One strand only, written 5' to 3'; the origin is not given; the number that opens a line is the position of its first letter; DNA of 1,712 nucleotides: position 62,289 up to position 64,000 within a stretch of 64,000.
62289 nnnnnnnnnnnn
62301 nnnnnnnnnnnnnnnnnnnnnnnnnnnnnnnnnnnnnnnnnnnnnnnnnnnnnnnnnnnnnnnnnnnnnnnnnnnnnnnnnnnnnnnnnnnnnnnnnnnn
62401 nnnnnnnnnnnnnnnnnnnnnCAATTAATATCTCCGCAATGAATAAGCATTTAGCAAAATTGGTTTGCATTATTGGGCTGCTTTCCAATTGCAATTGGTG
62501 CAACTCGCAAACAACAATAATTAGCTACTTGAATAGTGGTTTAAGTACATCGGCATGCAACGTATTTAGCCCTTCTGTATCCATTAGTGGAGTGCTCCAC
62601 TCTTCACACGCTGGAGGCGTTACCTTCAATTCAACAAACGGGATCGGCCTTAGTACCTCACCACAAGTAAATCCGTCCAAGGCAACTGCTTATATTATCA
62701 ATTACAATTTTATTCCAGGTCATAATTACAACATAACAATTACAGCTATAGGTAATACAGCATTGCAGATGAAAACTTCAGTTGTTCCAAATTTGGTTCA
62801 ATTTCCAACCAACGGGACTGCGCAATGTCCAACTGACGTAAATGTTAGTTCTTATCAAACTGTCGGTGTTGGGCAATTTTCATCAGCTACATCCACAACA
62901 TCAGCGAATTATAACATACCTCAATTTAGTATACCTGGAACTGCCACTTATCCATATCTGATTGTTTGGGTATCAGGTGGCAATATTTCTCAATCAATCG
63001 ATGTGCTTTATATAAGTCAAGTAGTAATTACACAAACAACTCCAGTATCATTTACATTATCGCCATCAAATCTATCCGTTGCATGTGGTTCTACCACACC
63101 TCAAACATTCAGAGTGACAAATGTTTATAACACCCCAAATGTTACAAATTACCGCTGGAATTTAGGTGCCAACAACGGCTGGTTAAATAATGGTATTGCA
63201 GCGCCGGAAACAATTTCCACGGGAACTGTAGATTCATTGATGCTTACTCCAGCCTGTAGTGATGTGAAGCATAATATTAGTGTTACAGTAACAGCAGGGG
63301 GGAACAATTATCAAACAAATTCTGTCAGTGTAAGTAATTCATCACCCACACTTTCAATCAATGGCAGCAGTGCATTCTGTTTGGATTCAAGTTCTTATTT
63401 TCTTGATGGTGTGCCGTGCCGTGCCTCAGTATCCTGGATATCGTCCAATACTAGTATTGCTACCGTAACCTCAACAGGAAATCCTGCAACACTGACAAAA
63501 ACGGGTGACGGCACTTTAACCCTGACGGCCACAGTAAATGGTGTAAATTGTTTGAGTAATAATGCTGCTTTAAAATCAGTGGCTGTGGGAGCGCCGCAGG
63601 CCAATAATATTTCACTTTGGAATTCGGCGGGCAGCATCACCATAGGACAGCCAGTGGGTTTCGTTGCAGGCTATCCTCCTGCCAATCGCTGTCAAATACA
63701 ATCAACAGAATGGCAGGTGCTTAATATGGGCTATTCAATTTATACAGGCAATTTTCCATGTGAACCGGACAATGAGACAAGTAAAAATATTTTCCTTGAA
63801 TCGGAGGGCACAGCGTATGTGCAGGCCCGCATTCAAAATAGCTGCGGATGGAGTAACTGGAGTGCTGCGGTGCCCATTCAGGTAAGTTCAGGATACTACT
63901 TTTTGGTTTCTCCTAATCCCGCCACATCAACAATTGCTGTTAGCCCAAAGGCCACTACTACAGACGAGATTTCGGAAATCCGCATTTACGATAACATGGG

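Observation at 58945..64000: Tandem cassettes of a small OM beta-barrel plus a T9SS-sorted variable-head surface protein, next to an XRE regulator in an AT-richer island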

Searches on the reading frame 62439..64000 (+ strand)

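Call 5: search_protein_families(library=pfam, proteins=[window:62439-64000:+], max_evalue=1)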
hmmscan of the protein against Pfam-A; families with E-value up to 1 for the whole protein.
window:62439-64000:+ (520 aa): 3 families
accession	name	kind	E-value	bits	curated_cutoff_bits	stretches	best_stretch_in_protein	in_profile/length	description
PF20578.4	aBig_2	-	0.023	14.9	27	1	329-367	35-72/89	Atrophied bacterial Ig domain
PF02368.24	Big_2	-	0.088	13.2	22.8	1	329-367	34-69/79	Bacterial Ig-like domain (group 2)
PF12951.13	PATR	-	0.27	11.8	27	1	352-364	1-13/30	Passenger-associated-transport-repeat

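Call 6: search_protein_families(library=ncbifam, proteins=[window:62439-64000:+], max_evalue=1)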
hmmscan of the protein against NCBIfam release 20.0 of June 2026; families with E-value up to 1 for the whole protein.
window:62439-64000:+ (520 aa): 2 families
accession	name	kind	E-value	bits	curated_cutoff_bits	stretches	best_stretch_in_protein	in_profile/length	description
TIGR02601.1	autotrns_rpt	repeat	0.024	14.4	19.85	1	351-366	1-15/32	beta strand repeat protein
NF033491.1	BA3454_fam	equivalog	0.043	13.4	40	1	280-294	4-18/43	BA3454 family stress response protein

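Call 52: search_protein_families(library=pfam, alignment_id=A3, max_evalue=0.001)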
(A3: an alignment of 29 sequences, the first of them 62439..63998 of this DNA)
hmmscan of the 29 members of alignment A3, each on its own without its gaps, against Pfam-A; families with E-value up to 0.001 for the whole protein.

A. member 1, window:62439-63998:+ (520 aa): 0 families

B. families by the number of members that match (of 29 scanned): 4 families
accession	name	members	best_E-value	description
PF18962.6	Por_Secre_tail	24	1.6e-12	Secretion system C-terminal sorting domain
PF19408.5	PKD_6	6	1.7e-21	PKD-like domain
PF00801.26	PKD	1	7.2e-08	PKD domain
PF07495.19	Y_Y_Y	1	0.0005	Y_Y_Y domain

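Call 77: search_solved_structures(query=A3, max_evalue=0.1)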
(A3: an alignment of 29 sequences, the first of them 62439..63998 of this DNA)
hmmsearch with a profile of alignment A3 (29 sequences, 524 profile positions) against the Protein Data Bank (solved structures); distinct sequences matched with E-value up to 0.1: 13.
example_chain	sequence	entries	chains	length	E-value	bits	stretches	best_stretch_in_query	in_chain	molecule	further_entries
8qb1_A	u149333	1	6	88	1.1e-09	41.2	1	437-524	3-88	Mirolase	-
8glk_D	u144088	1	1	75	1.1e-07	34.5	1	438-524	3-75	Endonuclease I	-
5jvk_A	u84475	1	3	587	7.5e-07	31.8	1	433-524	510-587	Uncharacterized protein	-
7pzj_A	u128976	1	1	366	6.2e-05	25.5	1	358-516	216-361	Lipase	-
8glj_D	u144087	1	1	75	0.00018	24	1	436-524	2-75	Por secretion system C-terminal sorting domain-containing protein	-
9whd_A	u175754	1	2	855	0.0027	20.1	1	434-522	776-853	GH167 glycoside hydrolase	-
7z47_G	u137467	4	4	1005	0.0028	20.1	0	276-387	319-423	Surface protein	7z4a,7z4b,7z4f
7jrm_A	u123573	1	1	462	0.014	17.8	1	462-511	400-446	F5/8 type C domain protein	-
7jrl_A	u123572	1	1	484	0.015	17.7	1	462-511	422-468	F5/8 type C domain protein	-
8yke_A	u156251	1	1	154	0.016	17.5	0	368-415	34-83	YSIRK signal domain/LPXTG anchor domain surface protein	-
7quz_AAA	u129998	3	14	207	0.035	16.4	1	278-395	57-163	Beta-1,3-glucanase bglH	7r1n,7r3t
2mh4_A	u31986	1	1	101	0.061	15.6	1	275-322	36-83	LigB-like protein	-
2n7s_A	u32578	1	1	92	0.092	15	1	275-320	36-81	Ig-like repeat domain protein 1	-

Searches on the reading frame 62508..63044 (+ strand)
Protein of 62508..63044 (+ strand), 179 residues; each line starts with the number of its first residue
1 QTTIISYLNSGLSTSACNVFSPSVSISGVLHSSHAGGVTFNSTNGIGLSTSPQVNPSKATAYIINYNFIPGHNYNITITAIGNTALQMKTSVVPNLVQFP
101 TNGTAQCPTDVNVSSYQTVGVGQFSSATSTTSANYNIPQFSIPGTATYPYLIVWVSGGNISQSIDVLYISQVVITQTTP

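Call 41: predict_structure(alignment_id=A2)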
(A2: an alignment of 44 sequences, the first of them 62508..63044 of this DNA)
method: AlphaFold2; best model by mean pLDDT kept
length: 179 residues; sequences in the alignment: 44
mean_pLDDT: 91.3   pTM: 0.88
mean pLDDT of the five models: 91.3, 90.6, 88.9, 87.3, 86.3
residues with pLDDT >= 90: 128; 70-90: 51; 50-70: 0; < 50: 0
segments of 3 or more residues with pLDDT < 50: none
pLDDT, mean of each block of 10 residues (from residue 1): 96 95 96 93 96 84 95 97 94 86 79 77 92 94 91 92 92 94
secondary structure, 60 per line:
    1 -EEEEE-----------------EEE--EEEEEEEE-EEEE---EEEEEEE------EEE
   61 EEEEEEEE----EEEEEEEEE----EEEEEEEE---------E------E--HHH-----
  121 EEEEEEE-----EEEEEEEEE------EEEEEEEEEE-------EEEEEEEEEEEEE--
elements in order: E2-6 E24-26 E29-36 E38-41 E45-51 E58-68 E73-81 E86-93 E121-127 E133-141 E148-157 E165-177

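Call 45: fold_search(model_id=the predicted structure, library=pdb)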
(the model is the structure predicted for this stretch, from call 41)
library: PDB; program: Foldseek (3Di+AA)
matches with E <= 10: 1657; with E <= 0.001: 51
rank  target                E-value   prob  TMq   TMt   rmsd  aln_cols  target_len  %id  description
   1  2xom_A                1.6e-05  1.00  0.44  0.52   7.0       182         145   12  Atomic resolution structure of TmCBM61 in complex with beta-1,4- galactotriose (released 2010-09-08)
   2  8hhv_A                8.1e-05  1.00  0.51  0.21   3.4       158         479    9  endo-alpha-D-arabinanase EndoMA1 from Microbacterium arabinogalactanolyticum (released 2023-08-16)
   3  8xmz_A                9.8e-05  1.00  0.48  0.60   7.3       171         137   10  Crystal structure of a novel porphyran-binding carbohydrate binding module (released 2024-01-17)
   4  5fui                  9.8e-05  1.00  0.43  0.57   5.5       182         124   12  Crystal structure of the C-terminal CBM6 of LamC a marine laminarianse from Zobellia galactanivorans (released 2016-03-02)
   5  4mgs                  1.3e-04  1.00  0.48  0.59   5.5       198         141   11  BiXyn10A CBM1 APO (released 2014-08-20)
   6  4bow_A                1.4e-04  0.97  0.37  0.29  11.6       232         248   12  Crystal structure of LamA_E269S from Z. galactanivorans in complex with laminaritriose and laminaritetraose (released 2013-12-18)
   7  8ic1_A                1.6e-04  1.00  0.51  0.21   3.4       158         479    9  endo-alpha-D-arabinanase EndoMA1 D51N mutant from Microbacterium arabinogalactanolyticum in complex with arabinooligos (released 2023-08-16)
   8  7ay3                  1.6e-04  1.00  0.43  0.57   5.6       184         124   12  Crystal structure of the CBM36-1 domain of a multidomain xylanase from the hindgut metagenome of Trinervitermes trinervo (released 2020-11-18)
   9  1k42_MODEL_1_A        2.2e-04  1.00  0.40  0.42  10.1       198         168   14  The Solution Structure of the CBM4-2 Carbohydrate Binding Module from a Thermostable Rhodothermus marinus Xyla (released 2002-05-29)
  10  3fha_C                2.3e-04  0.99  0.37  0.14   7.2       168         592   11  Structure of endo-beta-N-acetylglucosaminidase A (released 2009-04-28)
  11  6kjl_A                2.6e-04  1.00  0.47  0.28   5.2       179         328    9  Xylanase J from Bacillus sp. strain 41M-1 (released 2019-09-04)
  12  4bq1_A                2.6e-04  0.94  0.36  0.28  11.7       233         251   12  Crystal structure of of LamAcat from Zobellia galactanivorans (released 2013-12-18)
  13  4qpw_A                2.8e-04  1.00  0.48  0.59   5.4       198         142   11  BiXyn10A CBM1 with Xylohexaose Bound (released 2014-08-13)
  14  2zey_B                3.2e-04  1.00  0.42  0.50   5.5       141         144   11  Family 16 carbohydrate binding module (released 2008-03-04)
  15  4es8_B                3.2e-04  1.00  0.47  0.31   6.2       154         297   14  Crystal Structure of the adhesin domain of Epf from Streptococcus pyogenes in P212121 (released 2012-09-19)
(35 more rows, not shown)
